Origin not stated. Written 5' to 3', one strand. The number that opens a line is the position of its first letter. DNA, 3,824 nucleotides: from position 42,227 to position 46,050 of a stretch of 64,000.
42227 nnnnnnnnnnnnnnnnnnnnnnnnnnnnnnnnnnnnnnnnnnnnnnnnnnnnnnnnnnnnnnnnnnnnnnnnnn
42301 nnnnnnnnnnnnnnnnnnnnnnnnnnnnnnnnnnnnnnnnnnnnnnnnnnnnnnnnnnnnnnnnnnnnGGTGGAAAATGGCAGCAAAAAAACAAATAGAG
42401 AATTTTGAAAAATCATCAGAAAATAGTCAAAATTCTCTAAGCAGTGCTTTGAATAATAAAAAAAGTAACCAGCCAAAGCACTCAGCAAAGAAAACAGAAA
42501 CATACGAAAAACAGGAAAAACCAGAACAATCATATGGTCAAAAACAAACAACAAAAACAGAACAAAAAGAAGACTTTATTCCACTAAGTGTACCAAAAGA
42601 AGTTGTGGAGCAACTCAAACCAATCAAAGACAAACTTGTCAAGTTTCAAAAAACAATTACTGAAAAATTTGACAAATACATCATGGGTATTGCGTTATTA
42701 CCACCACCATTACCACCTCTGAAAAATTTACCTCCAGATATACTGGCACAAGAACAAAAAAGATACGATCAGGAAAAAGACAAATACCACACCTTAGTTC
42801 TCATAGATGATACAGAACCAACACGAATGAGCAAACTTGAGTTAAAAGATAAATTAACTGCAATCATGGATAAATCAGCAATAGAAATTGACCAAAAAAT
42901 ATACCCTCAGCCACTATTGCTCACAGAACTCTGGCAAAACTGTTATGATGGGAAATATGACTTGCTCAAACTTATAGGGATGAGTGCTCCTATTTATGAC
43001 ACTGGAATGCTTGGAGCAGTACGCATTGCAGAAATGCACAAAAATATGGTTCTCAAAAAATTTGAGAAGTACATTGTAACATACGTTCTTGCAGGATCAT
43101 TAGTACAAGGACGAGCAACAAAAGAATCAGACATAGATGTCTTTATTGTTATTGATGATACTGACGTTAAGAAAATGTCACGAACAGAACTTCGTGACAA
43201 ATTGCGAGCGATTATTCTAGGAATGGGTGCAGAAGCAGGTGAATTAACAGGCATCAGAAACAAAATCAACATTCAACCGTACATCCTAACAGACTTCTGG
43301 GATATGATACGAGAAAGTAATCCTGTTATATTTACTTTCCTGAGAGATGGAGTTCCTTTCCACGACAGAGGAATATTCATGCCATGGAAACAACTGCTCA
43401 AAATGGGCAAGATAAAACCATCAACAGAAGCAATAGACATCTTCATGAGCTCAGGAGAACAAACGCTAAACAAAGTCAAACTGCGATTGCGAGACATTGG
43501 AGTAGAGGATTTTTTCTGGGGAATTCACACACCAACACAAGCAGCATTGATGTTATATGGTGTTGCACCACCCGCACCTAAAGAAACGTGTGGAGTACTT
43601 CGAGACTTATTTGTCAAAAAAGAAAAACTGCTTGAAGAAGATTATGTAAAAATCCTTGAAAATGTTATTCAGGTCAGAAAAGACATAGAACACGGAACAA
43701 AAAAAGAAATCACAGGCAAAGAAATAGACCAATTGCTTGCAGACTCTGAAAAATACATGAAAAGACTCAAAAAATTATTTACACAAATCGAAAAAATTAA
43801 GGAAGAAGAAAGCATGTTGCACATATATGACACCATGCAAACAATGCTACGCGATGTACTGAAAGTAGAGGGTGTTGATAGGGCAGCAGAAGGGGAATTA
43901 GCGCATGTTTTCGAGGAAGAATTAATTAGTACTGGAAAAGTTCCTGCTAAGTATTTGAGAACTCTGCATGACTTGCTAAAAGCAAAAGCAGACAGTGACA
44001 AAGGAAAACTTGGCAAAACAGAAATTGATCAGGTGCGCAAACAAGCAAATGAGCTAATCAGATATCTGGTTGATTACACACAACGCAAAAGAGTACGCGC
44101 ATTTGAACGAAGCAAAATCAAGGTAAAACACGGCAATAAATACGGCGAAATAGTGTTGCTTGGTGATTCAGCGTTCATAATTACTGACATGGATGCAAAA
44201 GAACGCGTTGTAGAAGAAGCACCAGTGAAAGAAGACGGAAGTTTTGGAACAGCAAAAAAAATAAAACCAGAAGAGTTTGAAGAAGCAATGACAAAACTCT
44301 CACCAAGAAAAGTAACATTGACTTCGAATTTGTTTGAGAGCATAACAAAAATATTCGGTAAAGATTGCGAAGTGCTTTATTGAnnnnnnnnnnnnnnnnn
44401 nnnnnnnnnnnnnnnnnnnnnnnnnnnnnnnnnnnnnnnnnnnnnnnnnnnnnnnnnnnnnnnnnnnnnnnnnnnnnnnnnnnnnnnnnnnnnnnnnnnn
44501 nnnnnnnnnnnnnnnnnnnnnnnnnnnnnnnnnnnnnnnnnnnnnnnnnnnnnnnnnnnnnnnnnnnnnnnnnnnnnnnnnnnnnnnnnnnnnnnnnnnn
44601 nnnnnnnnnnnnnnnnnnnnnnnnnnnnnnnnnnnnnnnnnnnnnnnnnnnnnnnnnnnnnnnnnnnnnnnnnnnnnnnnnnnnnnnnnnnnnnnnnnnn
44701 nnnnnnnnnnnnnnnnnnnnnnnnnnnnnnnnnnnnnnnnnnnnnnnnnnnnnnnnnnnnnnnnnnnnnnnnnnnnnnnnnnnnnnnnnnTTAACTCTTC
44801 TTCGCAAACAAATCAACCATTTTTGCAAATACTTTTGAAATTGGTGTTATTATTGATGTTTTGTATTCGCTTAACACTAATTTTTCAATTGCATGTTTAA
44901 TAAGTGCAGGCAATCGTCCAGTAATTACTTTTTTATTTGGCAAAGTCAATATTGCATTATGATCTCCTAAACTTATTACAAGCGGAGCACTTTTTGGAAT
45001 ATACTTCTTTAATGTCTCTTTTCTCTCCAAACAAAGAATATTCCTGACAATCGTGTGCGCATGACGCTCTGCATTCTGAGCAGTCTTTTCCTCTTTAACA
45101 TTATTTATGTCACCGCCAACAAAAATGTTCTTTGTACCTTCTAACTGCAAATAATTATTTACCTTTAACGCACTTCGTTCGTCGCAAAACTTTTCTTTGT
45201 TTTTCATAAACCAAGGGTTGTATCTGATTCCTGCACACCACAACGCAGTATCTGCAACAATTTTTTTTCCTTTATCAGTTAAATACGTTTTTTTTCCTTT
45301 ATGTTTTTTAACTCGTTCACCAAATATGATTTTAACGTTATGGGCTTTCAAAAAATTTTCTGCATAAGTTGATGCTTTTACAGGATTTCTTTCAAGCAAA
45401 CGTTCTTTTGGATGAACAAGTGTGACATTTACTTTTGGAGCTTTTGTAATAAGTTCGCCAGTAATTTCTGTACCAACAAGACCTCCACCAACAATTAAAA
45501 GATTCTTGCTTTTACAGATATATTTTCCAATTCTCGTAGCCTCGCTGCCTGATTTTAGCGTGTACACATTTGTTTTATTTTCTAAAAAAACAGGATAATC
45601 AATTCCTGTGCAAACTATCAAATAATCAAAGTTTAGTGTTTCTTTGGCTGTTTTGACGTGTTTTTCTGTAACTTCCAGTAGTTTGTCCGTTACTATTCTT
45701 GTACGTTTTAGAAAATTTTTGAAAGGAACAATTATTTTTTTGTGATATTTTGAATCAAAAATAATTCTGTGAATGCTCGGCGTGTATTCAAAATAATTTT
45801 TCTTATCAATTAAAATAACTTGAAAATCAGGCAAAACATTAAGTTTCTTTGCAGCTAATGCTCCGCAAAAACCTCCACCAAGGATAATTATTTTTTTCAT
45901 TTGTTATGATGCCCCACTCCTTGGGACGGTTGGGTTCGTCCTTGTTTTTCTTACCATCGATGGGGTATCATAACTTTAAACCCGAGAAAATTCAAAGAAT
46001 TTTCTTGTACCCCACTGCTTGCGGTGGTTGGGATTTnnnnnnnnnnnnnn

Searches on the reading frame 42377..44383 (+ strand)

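Call 8: search_protein_families(library=pfam, proteins=[window:42377-44383:+], max_evalue=0.00001)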
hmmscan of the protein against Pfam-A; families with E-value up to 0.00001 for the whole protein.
window:42377-44383:+ (668 aa): 2 families
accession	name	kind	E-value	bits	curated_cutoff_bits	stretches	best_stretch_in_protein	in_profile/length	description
PF01909.29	NTP_transf_2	-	9.9e-07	29.5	21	1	227-269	10-47/93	Nucleotidyltransferase domain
PF18765.7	Polbeta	-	5.9e-06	26.8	26.9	0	229-279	7-58/93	Polymerase beta, Nucleotidyltransferase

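Call 19: search_protein_families(library=padloc, proteins=[window:42377-44383:+], max_evalue=0.01)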
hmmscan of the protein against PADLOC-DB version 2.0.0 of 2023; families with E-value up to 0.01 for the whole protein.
window:42377-44383:+ (668 aa): 6 families
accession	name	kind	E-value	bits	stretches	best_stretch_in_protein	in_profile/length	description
PDLC04903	PDC-S09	-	1.5e-05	23.3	1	217-270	10-62/108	-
PDLC04906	PDC-S09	-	2.5e-05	22.6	1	220-276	13-67/98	-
PDLC04904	PDC-S09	-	0.00039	18.6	1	221-279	12-70/104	-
PDLC04368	PDC-M05A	-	0.00074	17.4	1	225-267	99-141/201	-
PDLC04902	PDC-S09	-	0.0015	16.8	1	228-279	15-67/97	-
PDLC04905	PDC-S09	-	0.0082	14.5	0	236-280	24-70/101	-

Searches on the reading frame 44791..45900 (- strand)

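Call 8: search_protein_families(library=pfam, proteins=[window:44791-45900:-], max_evalue=0.00001)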
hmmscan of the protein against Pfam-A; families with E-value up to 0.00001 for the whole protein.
window:44791-45900:- (369 aa): 3 families
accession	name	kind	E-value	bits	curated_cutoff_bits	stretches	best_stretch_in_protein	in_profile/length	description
PF07992.20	Pyr_redox_2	-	5.1e-37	128.3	26.1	1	3-281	2-291/291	Pyridine nucleotide-disulphide oxidoreductase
PF00070.33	Pyr_redox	-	2.7e-11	44.2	22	1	134-204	2-70/82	Pyridine nucleotide-disulphide oxidoreductase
PF13738.12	Pyr_redox_3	-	5.2e-08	32.9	30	1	78-263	112-305/305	Pyridine nucleotide-disulphide oxidoreductase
